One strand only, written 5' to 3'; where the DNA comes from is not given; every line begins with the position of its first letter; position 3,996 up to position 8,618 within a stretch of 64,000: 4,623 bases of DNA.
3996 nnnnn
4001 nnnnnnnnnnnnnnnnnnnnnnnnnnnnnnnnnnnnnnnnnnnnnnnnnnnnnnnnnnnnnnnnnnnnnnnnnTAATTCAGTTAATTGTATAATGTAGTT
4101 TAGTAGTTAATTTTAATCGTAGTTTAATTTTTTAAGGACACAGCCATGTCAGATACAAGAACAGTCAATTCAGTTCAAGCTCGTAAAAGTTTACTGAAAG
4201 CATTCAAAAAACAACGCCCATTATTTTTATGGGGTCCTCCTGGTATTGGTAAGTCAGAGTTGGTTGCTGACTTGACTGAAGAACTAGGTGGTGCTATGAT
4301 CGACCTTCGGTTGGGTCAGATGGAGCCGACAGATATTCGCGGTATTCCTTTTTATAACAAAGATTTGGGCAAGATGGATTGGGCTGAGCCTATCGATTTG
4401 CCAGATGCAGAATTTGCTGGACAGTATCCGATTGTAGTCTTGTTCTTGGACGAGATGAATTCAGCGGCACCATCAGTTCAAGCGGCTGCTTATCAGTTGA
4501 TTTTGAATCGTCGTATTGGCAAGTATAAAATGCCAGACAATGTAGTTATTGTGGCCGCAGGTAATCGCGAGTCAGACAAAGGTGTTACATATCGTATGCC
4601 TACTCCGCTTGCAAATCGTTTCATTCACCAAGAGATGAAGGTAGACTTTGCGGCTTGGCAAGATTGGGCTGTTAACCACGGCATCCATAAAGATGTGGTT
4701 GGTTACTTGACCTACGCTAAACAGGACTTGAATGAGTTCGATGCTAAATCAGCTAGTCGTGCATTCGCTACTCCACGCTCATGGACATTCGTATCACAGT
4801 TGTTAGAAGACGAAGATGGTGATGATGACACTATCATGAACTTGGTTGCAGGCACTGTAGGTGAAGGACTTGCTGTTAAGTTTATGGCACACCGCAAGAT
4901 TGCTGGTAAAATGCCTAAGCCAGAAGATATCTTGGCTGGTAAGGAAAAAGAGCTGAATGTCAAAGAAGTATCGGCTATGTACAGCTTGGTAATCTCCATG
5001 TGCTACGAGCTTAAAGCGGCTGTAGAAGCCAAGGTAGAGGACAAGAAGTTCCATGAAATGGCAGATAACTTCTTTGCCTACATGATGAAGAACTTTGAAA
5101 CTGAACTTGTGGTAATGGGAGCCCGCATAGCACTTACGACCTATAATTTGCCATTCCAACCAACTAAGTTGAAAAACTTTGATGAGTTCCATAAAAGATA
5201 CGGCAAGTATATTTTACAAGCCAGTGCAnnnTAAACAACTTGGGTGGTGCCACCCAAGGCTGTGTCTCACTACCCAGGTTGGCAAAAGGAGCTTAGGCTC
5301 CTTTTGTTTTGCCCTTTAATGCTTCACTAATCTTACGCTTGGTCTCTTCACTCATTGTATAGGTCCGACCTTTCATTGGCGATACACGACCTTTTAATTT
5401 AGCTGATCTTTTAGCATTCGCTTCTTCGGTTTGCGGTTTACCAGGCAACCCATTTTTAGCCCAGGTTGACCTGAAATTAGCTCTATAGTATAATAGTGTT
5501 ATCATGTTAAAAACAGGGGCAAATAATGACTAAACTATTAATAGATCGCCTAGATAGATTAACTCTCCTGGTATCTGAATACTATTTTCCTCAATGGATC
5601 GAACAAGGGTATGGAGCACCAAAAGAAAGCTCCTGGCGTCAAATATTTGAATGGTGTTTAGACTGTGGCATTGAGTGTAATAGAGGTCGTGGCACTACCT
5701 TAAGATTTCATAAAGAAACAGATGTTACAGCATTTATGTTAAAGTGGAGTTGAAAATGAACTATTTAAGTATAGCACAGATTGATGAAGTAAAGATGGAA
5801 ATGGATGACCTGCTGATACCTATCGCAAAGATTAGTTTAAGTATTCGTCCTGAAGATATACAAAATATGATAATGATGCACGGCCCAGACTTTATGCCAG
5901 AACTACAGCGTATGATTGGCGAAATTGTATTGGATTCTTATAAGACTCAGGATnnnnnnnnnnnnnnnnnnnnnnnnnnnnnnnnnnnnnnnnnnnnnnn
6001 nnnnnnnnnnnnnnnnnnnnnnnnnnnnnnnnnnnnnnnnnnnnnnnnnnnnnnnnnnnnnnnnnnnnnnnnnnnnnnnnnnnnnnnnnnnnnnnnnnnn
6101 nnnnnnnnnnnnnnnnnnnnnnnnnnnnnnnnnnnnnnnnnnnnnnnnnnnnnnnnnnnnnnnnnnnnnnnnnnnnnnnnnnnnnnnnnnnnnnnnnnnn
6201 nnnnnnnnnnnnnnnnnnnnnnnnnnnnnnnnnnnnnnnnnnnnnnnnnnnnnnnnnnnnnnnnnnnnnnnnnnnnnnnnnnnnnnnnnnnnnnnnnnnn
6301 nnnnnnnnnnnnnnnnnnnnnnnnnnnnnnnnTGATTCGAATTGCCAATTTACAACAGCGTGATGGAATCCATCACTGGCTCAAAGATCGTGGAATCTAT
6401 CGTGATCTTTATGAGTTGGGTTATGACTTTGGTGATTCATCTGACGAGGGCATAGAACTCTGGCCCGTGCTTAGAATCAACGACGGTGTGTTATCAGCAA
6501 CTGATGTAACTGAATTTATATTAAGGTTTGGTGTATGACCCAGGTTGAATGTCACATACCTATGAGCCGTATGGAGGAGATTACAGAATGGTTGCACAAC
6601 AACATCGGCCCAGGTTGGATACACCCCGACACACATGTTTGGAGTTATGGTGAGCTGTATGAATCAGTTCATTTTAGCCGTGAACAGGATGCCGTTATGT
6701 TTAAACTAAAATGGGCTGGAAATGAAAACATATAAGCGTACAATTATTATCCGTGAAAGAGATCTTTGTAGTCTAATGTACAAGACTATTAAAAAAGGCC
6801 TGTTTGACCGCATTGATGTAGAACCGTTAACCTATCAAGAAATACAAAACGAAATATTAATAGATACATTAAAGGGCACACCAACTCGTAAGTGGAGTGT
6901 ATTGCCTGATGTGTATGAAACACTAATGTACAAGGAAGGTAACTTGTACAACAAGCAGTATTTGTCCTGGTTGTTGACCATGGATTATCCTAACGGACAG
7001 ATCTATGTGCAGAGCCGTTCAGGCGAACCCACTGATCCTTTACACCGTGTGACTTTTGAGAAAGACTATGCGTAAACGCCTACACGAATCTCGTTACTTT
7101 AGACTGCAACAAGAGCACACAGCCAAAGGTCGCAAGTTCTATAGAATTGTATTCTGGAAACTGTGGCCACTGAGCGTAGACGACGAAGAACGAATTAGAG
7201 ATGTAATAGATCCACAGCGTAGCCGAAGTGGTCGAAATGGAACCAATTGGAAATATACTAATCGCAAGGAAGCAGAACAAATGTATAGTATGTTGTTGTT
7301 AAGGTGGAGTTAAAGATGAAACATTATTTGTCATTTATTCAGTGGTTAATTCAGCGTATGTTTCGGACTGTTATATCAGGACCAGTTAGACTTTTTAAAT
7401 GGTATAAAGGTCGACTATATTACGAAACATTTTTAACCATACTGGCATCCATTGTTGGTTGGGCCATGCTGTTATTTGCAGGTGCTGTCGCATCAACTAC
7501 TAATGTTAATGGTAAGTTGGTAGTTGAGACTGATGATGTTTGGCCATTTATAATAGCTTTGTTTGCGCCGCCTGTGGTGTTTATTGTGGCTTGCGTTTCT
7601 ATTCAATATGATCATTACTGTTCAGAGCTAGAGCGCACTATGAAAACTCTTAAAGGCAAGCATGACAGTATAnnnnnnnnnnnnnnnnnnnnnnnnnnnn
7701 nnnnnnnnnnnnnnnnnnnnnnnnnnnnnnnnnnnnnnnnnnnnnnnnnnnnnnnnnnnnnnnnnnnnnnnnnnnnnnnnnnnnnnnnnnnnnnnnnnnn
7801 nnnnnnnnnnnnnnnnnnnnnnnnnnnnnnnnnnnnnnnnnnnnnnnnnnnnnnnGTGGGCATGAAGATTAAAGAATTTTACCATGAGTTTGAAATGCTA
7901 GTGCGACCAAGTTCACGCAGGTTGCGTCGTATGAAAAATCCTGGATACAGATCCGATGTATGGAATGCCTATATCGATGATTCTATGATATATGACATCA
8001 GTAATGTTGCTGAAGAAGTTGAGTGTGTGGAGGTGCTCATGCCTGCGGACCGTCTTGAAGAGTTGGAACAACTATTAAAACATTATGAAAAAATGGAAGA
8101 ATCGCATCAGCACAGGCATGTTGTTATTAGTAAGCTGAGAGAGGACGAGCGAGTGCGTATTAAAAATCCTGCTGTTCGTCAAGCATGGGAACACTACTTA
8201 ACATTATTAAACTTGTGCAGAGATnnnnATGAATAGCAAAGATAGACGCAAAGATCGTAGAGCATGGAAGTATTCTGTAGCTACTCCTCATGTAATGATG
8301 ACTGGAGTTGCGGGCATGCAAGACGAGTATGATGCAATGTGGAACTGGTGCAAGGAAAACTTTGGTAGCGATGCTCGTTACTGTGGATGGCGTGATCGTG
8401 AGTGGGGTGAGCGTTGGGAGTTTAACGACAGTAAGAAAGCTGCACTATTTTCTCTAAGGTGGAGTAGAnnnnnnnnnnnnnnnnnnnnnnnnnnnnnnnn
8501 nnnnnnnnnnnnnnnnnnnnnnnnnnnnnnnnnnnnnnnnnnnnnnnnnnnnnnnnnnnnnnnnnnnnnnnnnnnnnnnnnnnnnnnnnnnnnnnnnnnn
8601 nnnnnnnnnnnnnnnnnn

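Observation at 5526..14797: Tandem array of ~35 small genes, at least 27 sharing a C-terminal Phi-F-x-L-[RK]-[WFY]-[AGS] tail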

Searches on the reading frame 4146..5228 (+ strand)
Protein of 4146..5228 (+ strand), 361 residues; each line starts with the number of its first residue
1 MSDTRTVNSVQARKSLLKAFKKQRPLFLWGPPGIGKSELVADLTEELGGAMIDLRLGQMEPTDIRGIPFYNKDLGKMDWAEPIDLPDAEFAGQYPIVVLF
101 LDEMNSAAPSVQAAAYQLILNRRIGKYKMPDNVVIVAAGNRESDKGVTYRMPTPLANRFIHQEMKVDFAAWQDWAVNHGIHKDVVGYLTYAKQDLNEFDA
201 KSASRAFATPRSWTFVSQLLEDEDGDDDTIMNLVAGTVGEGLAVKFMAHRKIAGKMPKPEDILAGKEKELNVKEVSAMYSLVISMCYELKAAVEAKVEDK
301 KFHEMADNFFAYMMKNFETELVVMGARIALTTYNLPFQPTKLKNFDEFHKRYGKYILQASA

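Call 9: search_protein_families(library=phrogs, max_evalue=0.00001, proteins=[window:4146-5228:+])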
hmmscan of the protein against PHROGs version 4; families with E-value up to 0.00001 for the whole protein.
window:4146-5228:+ (361 aa): 4 families
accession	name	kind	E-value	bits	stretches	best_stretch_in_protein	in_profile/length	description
phrog_1297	-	other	6e-97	325.8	1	4-357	6-354/356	ATPase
phrog_16335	-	other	2.9e-35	122.7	1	5-171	8-174/267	ATPase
phrog_21479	-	unknown function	5.3e-12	46.5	1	5-64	8-67/68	-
phrog_249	-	moron, auxiliary metabolic gene and host takeover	4.1e-06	27.4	0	15-123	123-220/380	porphyrin biosynthesis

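Call 10: search_dna_similar(query=window:4146-5228:+, collection=phages, mode=protein, max_rows=15)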
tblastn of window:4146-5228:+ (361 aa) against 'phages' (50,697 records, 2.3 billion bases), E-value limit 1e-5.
Records with a match: 852; places in all: 852; records where one place covers at least 80% of the query: 287.
Best place of each record, by identity: <60% 852.
By first word of the organism name: Escherichia 216; Pseudomonas 112; Vibrio 107; Klebsiella 70; Erwinia 35; Salmonella 34; Pectobacterium 26; Rhizobium 20; Achromobacter 17; Cronobacter 17; and 46 more.
By host as written in the record: - 126; Escherichia coli 75; Pseudomonas aeruginosa 42; Klebsiella pneumoniae 31; Pseudomonas aeruginosa PAO1 16; Campylobacter jejuni 15; Vibrio breoganii 15; Escherichia coli K-12 14; and 237 more.
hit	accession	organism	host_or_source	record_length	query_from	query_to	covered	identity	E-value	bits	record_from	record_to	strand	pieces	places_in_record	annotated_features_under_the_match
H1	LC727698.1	Pseudomonas phage sp. 30-3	Pseudomonas aeruginosa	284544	20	360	94%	51.1%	4e-110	358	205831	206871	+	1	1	ATPase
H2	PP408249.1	Pseudomonas phage vB_Pa-PAC2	Pseudomonas aeruginosa PAO1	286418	20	360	94%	51.1%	4e-110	358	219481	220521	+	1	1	ATPase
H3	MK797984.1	Pseudomonas phage vB_PaeM_PA5oct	-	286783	20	360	94%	51.1%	4e-110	358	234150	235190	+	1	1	ATPase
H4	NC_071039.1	Pseudomonas phage vB_PaeM_PA5oct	-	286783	20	360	94%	51.1%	4e-110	358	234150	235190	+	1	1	ATPase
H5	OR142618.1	Pseudomonas phage Callisto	Pseudomonas aeruginosa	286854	20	360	94%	51.1%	4e-110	358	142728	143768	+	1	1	hypothetical protein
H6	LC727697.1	Pseudomonas phage sp. 30-2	Pseudomonas aeruginosa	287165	20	360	94%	51.1%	4e-110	358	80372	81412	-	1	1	ATPase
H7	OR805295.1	Pseudomonas phage Paride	Pseudomonas aeruginosa PAO1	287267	20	360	94%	51.1%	4e-110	358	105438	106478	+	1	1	ATPase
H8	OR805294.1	Pseudomonas phage Ettore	Pseudomonas aeruginosa PAO1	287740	20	360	94%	51.1%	4e-110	358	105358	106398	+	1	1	ATPase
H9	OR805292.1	Pseudomonas phage Cassandra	Pseudomonas aeruginosa PAO1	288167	20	360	94%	51.1%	4e-110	358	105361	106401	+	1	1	ATPase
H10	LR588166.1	Pseudomonas phage vB_PaeM_MIJ3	-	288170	20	360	94%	51.1%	4e-110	358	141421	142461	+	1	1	AAA ATPase: AAA ATPase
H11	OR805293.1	Pseudomonas phage Deifobo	Pseudomonas aeruginosa PAO1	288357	20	360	94%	51.1%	4e-110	358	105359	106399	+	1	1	ATPase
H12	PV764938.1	Sinorhizobium phage Phosso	Sinohrizobium meliloti NRRL L-50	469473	18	359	95%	44.8%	1e-94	313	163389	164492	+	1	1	AAA-ATPase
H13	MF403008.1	Agrobacterium phage Atu_ph07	Agrobacterium tumefaciens C58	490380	21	359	94%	37.5%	3e-68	238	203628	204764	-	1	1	hypothetical protein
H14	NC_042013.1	Agrobacterium phage Atu_ph07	Agrobacterium tumefaciens C58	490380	21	359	94%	37.5%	3e-68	238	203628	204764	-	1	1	ATPase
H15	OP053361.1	Cyanophage S-TIM61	Synechococcus sp. CC9605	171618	6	352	96%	34.1%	1e-46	175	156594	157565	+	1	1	MoxR-like ATPase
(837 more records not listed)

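Call 32: get_annotated_region(hit=H14, flank=20000)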
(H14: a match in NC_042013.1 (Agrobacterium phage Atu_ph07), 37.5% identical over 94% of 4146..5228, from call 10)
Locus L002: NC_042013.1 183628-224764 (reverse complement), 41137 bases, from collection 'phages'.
description: Agrobacterium phage Atu_ph07, complete genome.
organism: Agrobacterium phage Atu_ph07 (NCBI taxid 2024264)
taxonomy: Viruses; Duplodnaviria; Heunggongvirae; Uroviricota; Caudoviricetes; Polybotosvirus; Polybotosvirus Atuph07
host: Agrobacterium tumefaciens C58; source: -; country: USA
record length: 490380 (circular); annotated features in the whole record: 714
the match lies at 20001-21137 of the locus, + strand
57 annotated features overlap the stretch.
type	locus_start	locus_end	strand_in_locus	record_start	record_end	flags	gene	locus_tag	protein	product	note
CDS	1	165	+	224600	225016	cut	-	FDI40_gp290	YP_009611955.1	hypothetical protein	-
CDS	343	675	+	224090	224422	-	-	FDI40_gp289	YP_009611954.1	hypothetical protein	-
CDS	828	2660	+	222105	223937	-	-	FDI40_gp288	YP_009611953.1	tail fiber protein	-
CDS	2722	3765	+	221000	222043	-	-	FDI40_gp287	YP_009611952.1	hypothetical protein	-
CDS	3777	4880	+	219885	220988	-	-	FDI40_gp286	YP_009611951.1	hypothetical protein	-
CDS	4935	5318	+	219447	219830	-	-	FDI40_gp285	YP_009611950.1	hypothetical protein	-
CDS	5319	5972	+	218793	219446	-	-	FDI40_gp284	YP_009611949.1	hypothetical protein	-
CDS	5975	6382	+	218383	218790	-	-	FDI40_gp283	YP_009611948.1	hypothetical protein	-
CDS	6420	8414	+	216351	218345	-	-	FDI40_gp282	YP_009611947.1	NAD-dependent DNA ligase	-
CDS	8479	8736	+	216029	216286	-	-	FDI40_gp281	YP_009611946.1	hypothetical protein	-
CDS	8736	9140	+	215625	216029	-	-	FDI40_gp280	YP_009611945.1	hypothetical protein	-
CDS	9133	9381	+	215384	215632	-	-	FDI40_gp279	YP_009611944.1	ribonucleotide reductase NrdA-like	-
CDS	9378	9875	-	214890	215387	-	-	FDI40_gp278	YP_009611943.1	hypothetical protein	-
CDS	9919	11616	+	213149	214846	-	-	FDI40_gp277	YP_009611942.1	DNA polymerase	-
CDS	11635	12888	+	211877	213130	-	-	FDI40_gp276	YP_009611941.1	DNA polymerase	-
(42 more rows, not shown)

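Call 83: search_protein_families(library=pfam, max_evalue=0.001, proteins=[window:4146-5228:+])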
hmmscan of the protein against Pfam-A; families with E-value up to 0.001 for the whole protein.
window:4146-5228:+ (361 aa): 5 families
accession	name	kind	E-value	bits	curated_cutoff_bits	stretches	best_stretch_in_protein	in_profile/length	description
PF00004.35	AAA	-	3.8e-07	31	21.2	1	27-143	2-111/131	ATPase family associated with various cellular activities (AAA)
PF07726.17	AAA_3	-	2.2e-06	28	27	1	28-160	4-130/131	ATPase family associated with various cellular activities (AAA)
PF07728.20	AAA_5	-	8.9e-06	26.2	22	1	25-143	1-125/139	AAA domain (dynein-related subfamily)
PF20030.5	bpMoxR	-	0.0001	21.9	27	1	23-124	31-125/205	MoxR domain in the MoxR-vWA-beta-propeller ternary systems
PF13191.12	AAA_16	-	0.00026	22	32.6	0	16-50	15-51/167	AAA ATPase domain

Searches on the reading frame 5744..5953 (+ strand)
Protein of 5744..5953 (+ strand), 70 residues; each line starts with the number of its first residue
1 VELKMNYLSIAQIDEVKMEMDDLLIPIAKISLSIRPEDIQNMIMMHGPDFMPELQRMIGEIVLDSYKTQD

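Call 59: search_protein_families(library=pfam, max_evalue=0.01, proteins=[window:5744-5953:+])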
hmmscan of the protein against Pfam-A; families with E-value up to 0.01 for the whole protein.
window:5744-5953:+ (70 aa): 0 families

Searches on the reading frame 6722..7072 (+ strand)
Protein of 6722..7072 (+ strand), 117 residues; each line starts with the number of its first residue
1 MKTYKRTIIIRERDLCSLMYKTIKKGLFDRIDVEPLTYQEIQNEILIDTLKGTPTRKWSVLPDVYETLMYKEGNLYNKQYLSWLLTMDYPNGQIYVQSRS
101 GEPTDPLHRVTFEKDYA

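Call 59: search_protein_families(library=pfam, max_evalue=0.01, proteins=[window:6722-7072:+])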
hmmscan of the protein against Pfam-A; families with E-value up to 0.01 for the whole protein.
window:6722-7072:+ (117 aa): 0 families

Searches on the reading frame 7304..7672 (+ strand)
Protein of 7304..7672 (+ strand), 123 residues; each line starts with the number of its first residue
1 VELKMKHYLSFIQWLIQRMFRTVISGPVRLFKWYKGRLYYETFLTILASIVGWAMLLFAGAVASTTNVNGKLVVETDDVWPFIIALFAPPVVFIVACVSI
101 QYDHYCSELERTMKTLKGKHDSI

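Call 59: search_protein_families(library=pfam, max_evalue=0.01, proteins=[window:7304-7672:+])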
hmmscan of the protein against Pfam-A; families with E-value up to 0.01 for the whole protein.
window:7304-7672:+ (123 aa): 0 families

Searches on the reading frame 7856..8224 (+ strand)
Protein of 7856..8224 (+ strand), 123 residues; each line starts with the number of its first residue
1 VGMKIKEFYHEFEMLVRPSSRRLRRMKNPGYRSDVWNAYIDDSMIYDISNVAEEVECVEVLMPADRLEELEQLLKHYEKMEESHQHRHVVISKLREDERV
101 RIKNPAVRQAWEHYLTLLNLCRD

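Call 59: search_protein_families(library=pfam, max_evalue=0.01, proteins=[window:7856-8224:+])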
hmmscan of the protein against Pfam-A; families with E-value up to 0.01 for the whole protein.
window:7856-8224:+ (123 aa): 0 families

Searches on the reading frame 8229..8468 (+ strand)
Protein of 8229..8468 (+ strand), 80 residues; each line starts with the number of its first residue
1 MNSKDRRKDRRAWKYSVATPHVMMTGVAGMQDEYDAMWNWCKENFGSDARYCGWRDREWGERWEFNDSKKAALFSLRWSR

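Call 4: search_protein_families(library=pfam, max_evalue=0.1, proteins=[window:8229-8468:+])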
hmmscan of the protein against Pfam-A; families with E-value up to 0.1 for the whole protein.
window:8229-8468:+ (80 aa): 0 families

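Call 5: search_protein_families(library=phrogs, max_evalue=0.01, proteins=[window:8229-8468:+])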
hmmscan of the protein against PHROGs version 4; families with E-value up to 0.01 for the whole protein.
window:8229-8468:+ (80 aa): 0 families
